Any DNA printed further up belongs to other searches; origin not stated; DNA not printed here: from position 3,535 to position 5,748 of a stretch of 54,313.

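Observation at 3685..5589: Compact orphan protein with two RN-x3-H HEPN motifs in a Cas13-like arrangement but no CRISPR array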

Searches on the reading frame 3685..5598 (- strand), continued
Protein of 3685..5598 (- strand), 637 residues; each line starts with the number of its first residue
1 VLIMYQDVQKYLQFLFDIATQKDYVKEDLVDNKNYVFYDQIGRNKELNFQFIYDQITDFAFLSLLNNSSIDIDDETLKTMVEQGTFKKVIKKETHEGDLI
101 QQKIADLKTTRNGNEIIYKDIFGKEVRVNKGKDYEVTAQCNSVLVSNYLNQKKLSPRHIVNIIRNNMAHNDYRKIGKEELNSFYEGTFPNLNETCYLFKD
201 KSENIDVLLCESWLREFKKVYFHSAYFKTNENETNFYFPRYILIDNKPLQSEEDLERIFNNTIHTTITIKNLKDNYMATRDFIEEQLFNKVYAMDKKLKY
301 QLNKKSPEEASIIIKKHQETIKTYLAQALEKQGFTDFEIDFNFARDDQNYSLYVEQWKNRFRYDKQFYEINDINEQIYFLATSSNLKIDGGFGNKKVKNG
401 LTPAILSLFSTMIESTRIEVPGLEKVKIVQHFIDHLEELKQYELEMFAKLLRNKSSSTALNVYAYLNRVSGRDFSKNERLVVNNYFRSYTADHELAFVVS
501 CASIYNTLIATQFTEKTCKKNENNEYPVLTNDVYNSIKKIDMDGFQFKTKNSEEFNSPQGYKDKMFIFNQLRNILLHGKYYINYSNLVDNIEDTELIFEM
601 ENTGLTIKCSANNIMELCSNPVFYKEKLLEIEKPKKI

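Call 36: search_protein_families(library=pfam, proteins=[L001:4745-5176:+, L004:895-1254:+, L004:2-856:+, L005:8963-9457:+, L005:9467-9895:+, L004:3660-4079:+, L005:8466-8819:-, L005:8094-8438:-], max_evalue=1)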
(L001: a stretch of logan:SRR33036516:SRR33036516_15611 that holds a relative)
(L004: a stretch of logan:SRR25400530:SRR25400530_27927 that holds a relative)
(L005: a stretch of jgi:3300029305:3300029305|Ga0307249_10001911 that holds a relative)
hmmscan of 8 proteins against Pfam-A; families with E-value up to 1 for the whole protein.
L001:4745-5176:+ (143 aa): 2 families
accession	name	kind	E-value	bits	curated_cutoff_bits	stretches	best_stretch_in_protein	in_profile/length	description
PF06941.18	NT5C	-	0.0011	19.4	24.8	1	19-85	58-124/180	5' nucleotidase, deoxy (Pyrimidine), cytosolic type C protein (NT5C)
PF25276.1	DUF7870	-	0.0025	18.4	27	1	56-115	50-111/174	Domain of unknown function (DUF7870)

L004:895-1254:+ (119 aa): 0 families

L004:2-856:+ (284 aa): 5 families
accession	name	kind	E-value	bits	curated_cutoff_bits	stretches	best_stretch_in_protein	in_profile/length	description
PF01636.29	APH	-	2.3e-10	41.1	23.2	1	79-177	104-214/239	Phosphotransferase enzyme family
PF01633.27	Choline_kinase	-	0.00012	22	29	1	82-219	114-255/300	Choline/ethanolamine kinase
PF02958.26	EcKL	-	0.0042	16.9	22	1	65-183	149-268/294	Ecdysteroid kinase-like family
PF12652.12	CotJB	-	0.034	14.7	29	1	50-92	4-44/76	CotJB protein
PF08780.16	NTase_sub_bind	-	0.09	13.2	31.8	1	206-270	15-82/126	Nucleotidyltransferase substrate binding protein like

L005:8963-9457:+ (164 aa): 3 families
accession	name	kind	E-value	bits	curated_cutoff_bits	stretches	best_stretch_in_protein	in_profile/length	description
PF06941.18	NT5C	-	1.2e-05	25.7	24.8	1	40-98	58-116/180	5' nucleotidase, deoxy (Pyrimidine), cytosolic type C protein (NT5C)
PF00992.25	Troponin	-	0.018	15.8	26.2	1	89-129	47-87/134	Troponin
PF25527.1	GBD-like_ZMIZ1_ZMIZ2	-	0.13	13.1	26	1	31-109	17-85/126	ZMIZ1/ZMIZ2 GBD-like domain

L005:9467-9895:+ (142 aa): 4 families
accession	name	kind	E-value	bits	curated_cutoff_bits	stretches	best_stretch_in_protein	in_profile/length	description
PF05014.21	Nuc_deoxyrib_tr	-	6.7e-05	23.4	28.8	1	21-106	17-102/117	Nucleoside 2-deoxyribosyltransferase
PF24915.1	Spectrin_SESTD1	-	0.088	13.6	27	1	21-81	14-73/110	SESTD1-like, spectrin repeat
PF15891.11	Nuc_deoxyri_tr2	-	0.12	13.1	30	1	48-102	47-103/105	Nucleoside 2-deoxyribosyltransferase like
PF24692.1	DUF7659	-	0.15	12.6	27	0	90-134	69-113/135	Family of unknown function (DUF7659)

L004:3660-4079:+ (140 aa): 4 families
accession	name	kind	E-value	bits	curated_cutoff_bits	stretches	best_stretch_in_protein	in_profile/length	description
PF03462.23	PCRF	-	3.9e-38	131.6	24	1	14-140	4-130/194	PCRF domain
PF03993.17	DUF349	-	0.0088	16.8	23.9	1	77-105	22-50/75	Domain of Unknown Function (DUF349)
PF13166.12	AAA_13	-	0.049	12.7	36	1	6-102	372-468/713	AAA domain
PF10174.14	Cast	-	0.19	10.3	29.1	1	30-99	390-457/766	RIM-binding protein of the cytomatrix active zone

L005:8466-8819:- (117 aa): 3 families
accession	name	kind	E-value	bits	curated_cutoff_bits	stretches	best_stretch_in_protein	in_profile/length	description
PF12420.13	DUF3671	-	0.0016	18.4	34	1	5-103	127-222/223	Fam-L, Fam-M like protein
PF20990.2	DUF2207_C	-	0.011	15.9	33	1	19-86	119-185/247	Predicted membrane protein (DUF2207) C-terminal domain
PF03845.19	Spore_permease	-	0.027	13.7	23.4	1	39-106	6-73/321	Spore germination protein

L005:8094-8438:- (114 aa): 0 families

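Call 39: find_related_loci(query=A3, collection=genome_contigs, flank=10000)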
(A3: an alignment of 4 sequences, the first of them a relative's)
Query A3 (634 aa) in genome_contigs; peptide patterns used: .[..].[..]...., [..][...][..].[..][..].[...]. (x = any residue, [..] = any of these).
150 stretches matched a pattern, but none encodes a relative of the query by tblastn (E <= 1e-3).
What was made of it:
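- The family is absent from 185,579 species-representative genomes, as far as the pattern scan reaches (call 39).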

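Call 40: find_related_loci(query=A3, collection=metagenome_contigs, flank=10000)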
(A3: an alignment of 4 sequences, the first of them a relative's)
Query A3 (634 aa) in metagenome_contigs; peptide patterns used: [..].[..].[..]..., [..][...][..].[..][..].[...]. (x = any residue, [..] = any of these).
417 stretches matched a pattern, but none encodes a relative of the query by tblastn (E <= 1e-3).

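Call 41: find_related_loci(query=A3, collection=viral_contigs, flank=10000)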
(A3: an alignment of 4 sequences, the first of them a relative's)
Query A3 (634 aa) in viral_contigs; peptide patterns used: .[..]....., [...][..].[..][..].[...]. (x = any residue, [..] = any of these).
249 stretches matched a pattern, but none encodes a relative of the query by tblastn (E <= 1e-3).
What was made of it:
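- Tried and rejected: GTDB genomes, JGI metagenomes and IMG/VR gave no loci (calls 39-41).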

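Call 54: fold_search(model_id=the predicted structure, library=viral)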
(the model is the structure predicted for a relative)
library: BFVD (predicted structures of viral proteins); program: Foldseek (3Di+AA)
matches with E <= 10: 237; with E <= 0.001: 0
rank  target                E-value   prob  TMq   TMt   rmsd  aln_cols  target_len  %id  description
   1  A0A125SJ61            5.1e-01  0.13  0.08  0.19  17.7       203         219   15  (no name in the UniProt tables at hand)
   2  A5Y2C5                5.4e-01  0.03  0.08  0.09  29.9       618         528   11  (no name in the UniProt tables at hand)
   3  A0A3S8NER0            5.9e-01  0.14  0.08  0.20  16.5       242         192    9  Uncharacterized protein [Sulfolobales Beppu filamentous virus 2]
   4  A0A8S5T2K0            5.9e-01  0.02  0.07  0.06  31.8       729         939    8  Large polyvalent protein associated domain-containing protein (Fragment) [Myoviridae sp. ct5ra14]
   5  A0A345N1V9            6.5e-01  0.28  0.07  0.24   8.1       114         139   14  (no name in the UniProt tables at hand)
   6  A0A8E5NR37            7.1e-01  0.07  0.06  0.05  26.4       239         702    9  (no name in the UniProt tables at hand)
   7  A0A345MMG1            7.5e-01  0.04  0.04  0.17  18.3       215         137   10  (no name in the UniProt tables at hand)
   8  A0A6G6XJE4            8.7e-01  0.82  0.08  0.51   3.4        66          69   14  Uncharacterized protein [Gordonia phage Skog]
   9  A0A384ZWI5            8.7e-01  0.07  0.06  0.16  13.8       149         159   13  Uncharacterized protein [Dickeya phage vB_DsoM_JA13]
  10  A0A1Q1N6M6            9.1e-01  0.01  0.06  0.05  43.5       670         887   11  (no name in the UniProt tables at hand)
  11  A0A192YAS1            9.5e-01  0.11  0.06  0.23  11.0       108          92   12  Uncharacterized protein [Morganella phage vB_MmoM_MP1]
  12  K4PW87                9.5e-01  0.03  0.07  0.12  32.1       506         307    8  Uncharacterized protein [Edwardsiella phage IW-1]
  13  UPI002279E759         1.0e+00  0.02  0.08  0.07  27.9       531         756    8  (no name look-up for this kind of identifier)
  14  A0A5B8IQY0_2          1.0e+00  0.04  0.06  0.04  20.8       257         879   10  Uncharacterized protein (Fragment) [Mimiviridae sp. ChoanoV1]
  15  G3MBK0                1.1e+00  0.06  0.08  0.15  19.5       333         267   10  Gp4 [Bacillus phage G]
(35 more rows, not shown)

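Call 55: find_encoding_contigs(protein=P0005, flank=10000, max_places=5)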
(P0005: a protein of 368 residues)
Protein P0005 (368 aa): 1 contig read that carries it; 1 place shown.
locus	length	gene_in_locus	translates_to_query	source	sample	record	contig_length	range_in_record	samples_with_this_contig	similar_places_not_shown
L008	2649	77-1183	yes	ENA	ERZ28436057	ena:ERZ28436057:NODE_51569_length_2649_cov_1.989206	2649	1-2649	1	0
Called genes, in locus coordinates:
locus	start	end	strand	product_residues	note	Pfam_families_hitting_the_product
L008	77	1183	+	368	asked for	-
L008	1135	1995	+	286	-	-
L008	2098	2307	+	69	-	PF01197:Ribosomal_L31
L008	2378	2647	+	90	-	?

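Call 56: find_encoding_contigs(protein=P0006, flank=10000, max_places=5)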
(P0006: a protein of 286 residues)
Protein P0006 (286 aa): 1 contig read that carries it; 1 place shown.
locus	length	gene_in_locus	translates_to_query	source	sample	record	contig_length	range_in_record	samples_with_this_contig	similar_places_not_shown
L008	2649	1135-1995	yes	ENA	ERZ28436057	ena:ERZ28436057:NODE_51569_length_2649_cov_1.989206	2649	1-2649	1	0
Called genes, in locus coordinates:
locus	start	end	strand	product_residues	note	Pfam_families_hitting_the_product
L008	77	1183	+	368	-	-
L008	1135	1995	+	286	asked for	-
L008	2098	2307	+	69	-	PF01197:Ribosomal_L31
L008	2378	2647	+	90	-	?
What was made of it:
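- One copy (L008) is frameshifted (calls 55, 56), though at 2x coverage this may be a sequencing error.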

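Call 81: search_protein_families(library=padloc, proteins=[P0003, P0004], max_evalue=10)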
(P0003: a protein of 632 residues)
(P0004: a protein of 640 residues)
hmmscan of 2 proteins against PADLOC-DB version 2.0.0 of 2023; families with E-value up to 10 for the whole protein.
P0003 (632 aa): 0 families

P0004 (640 aa): 2 families
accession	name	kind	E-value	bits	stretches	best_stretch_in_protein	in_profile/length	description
PDLC01834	CARF2--CARF_HEPN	-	0.00064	16.6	1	460-589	266-375/404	-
PDLC03820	RTasHEPN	-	0.013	13.7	1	567-586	75-94/148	DRT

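Call 82: search_protein_families(library=padloc, proteins=[P0005, P0006, P0002], max_evalue=10)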
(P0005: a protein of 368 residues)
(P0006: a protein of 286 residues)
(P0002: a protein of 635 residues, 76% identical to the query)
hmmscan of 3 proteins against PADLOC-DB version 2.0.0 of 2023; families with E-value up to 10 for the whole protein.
P0005 (368 aa): 0 families

P0006 (286 aa): 1 family
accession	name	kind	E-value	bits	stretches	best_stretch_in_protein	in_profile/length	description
PDLC01355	Csm6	-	0.0093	13.6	1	164-209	88-134/172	CAS-III; associated_signaling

P0002 (635 aa): 0 families
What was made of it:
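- The only weak hits in PADLOC are HEPN-type models (calls 81, 82).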

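Call 83: search_protein_families(library=ncbifam, proteins=[P0003, P0004], max_evalue=10)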
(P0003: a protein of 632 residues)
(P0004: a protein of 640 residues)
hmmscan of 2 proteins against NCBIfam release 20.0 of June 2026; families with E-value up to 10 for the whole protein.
P0003 (632 aa): 1 family
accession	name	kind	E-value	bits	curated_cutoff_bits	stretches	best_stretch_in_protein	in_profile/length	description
TIGR03090.1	SASP_tlp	equivalog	0.015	15.8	72.9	1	317-371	13-66/70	small acid-soluble spore protein Tlp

P0004 (640 aa): 0 families

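Call 85: search_dna_similar(query=P0001, collection=phages, mode=protein, max_evalue=0.1, max_rows=10)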
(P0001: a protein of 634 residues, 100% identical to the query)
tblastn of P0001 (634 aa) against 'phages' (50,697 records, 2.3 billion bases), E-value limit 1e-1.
No match.

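Call 86: search_dna_similar(query=P0001, collection=plasmids, mode=protein, max_evalue=0.1, max_rows=10)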
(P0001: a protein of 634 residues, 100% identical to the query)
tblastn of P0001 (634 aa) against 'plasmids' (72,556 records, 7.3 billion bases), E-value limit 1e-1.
No match.
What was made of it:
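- Tried and rejected: tblastn against phage and plasmid collections found no match (calls 85, 86).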
